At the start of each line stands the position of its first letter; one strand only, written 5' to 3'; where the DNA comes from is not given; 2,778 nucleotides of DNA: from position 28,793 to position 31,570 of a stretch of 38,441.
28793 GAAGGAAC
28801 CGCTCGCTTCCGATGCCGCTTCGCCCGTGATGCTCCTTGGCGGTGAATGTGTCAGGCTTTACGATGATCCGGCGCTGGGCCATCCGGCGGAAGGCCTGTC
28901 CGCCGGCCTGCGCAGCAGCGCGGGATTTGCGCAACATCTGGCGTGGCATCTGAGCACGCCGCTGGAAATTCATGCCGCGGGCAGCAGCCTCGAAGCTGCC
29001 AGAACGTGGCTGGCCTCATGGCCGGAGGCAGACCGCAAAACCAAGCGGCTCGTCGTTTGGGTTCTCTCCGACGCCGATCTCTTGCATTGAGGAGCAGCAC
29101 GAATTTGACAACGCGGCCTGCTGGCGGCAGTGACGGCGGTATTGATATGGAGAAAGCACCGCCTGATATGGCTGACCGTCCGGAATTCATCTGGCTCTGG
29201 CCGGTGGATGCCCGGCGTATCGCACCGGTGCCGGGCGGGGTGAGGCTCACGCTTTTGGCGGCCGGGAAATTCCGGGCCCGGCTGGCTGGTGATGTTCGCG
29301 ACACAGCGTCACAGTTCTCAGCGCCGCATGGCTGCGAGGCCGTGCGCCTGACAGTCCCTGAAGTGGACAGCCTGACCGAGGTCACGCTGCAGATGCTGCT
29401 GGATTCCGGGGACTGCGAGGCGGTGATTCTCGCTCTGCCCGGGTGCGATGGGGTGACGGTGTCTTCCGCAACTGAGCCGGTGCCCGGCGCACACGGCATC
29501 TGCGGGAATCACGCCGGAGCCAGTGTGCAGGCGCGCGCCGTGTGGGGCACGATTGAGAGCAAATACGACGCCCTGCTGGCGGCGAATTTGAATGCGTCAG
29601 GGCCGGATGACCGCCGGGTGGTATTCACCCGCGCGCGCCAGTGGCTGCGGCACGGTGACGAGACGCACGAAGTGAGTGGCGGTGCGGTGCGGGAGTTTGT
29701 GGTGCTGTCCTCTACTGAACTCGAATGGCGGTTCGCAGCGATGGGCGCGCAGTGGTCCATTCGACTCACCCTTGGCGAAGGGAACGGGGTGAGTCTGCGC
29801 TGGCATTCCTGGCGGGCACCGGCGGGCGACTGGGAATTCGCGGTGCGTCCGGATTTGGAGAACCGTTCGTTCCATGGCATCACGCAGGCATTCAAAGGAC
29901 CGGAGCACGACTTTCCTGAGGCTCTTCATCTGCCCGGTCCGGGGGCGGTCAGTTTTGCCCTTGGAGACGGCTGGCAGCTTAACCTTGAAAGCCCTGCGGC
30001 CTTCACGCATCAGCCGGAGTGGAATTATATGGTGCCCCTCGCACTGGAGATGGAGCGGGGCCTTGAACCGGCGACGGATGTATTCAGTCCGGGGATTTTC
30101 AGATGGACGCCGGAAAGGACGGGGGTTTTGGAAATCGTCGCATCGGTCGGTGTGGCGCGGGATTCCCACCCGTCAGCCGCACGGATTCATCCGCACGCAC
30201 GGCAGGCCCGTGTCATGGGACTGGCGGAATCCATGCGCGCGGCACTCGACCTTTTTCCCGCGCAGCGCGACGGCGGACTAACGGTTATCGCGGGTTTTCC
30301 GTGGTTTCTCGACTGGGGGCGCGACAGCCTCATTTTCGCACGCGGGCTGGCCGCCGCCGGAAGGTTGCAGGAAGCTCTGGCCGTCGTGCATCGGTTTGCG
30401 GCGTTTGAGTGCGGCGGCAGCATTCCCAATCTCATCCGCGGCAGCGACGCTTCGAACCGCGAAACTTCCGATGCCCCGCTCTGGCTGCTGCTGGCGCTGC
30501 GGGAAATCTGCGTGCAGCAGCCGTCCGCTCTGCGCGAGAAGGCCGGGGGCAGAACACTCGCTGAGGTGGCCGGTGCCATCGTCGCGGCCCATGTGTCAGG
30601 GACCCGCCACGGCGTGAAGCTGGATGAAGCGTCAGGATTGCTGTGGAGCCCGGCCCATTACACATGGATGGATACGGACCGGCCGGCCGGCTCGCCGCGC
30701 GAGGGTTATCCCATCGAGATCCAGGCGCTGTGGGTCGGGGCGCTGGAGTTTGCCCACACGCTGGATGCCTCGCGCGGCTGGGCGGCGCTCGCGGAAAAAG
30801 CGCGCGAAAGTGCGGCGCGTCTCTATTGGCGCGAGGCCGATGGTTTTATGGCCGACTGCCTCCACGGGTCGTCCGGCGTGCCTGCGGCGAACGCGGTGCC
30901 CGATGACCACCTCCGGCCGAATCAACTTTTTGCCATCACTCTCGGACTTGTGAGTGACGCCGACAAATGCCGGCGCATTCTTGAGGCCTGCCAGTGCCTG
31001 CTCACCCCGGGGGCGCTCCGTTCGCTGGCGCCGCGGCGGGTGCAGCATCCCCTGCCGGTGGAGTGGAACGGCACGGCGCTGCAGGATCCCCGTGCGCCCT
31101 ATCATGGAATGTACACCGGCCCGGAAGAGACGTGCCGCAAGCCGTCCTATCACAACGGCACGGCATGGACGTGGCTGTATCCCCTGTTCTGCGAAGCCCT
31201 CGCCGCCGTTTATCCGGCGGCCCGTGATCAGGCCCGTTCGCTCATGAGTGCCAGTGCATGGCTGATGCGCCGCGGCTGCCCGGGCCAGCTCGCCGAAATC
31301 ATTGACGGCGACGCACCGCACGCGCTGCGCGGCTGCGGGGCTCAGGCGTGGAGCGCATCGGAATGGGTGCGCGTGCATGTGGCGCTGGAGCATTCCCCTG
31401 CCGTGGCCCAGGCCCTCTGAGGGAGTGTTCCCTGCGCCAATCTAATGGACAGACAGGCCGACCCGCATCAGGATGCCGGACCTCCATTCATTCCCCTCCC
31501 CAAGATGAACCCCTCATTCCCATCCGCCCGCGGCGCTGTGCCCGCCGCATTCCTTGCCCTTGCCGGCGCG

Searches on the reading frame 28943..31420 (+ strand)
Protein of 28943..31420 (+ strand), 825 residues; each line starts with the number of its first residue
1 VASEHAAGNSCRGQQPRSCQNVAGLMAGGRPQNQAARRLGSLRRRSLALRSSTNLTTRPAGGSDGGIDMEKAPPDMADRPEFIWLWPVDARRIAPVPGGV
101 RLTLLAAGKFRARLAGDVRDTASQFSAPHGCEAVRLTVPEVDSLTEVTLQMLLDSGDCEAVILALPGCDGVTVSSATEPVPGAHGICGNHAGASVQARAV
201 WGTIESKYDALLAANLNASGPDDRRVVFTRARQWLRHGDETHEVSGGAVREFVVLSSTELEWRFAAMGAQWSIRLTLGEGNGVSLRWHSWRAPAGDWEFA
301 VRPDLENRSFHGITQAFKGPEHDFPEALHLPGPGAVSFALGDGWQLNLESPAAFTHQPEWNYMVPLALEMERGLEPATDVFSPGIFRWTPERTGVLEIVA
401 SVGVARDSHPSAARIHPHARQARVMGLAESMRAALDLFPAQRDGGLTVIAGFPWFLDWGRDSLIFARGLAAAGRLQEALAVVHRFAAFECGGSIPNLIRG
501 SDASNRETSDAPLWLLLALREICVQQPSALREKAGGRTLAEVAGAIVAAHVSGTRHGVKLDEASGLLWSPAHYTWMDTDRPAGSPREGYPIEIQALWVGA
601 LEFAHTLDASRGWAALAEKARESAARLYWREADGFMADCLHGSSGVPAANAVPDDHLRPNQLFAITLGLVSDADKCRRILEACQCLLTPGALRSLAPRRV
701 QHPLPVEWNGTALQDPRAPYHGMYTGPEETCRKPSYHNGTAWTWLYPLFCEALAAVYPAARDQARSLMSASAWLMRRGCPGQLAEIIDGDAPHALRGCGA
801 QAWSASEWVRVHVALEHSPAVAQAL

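Call 7: search_protein_families(library=pfam, proteins=[window:28943-31420:+], max_evalue=0.001)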
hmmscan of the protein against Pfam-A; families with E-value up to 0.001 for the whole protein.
window:28943-31420:+ (825 aa): 2 families
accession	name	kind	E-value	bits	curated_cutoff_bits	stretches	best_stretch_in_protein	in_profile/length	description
PF06202.20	GDE_C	-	8.7e-59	199.7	21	1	443-809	13-366/367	Amylo-alpha-1,6-glucosidase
PF12439.13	GDE_N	-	1.1e-15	58.2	27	1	199-388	16-210/219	Glycogen debranching enzyme N terminal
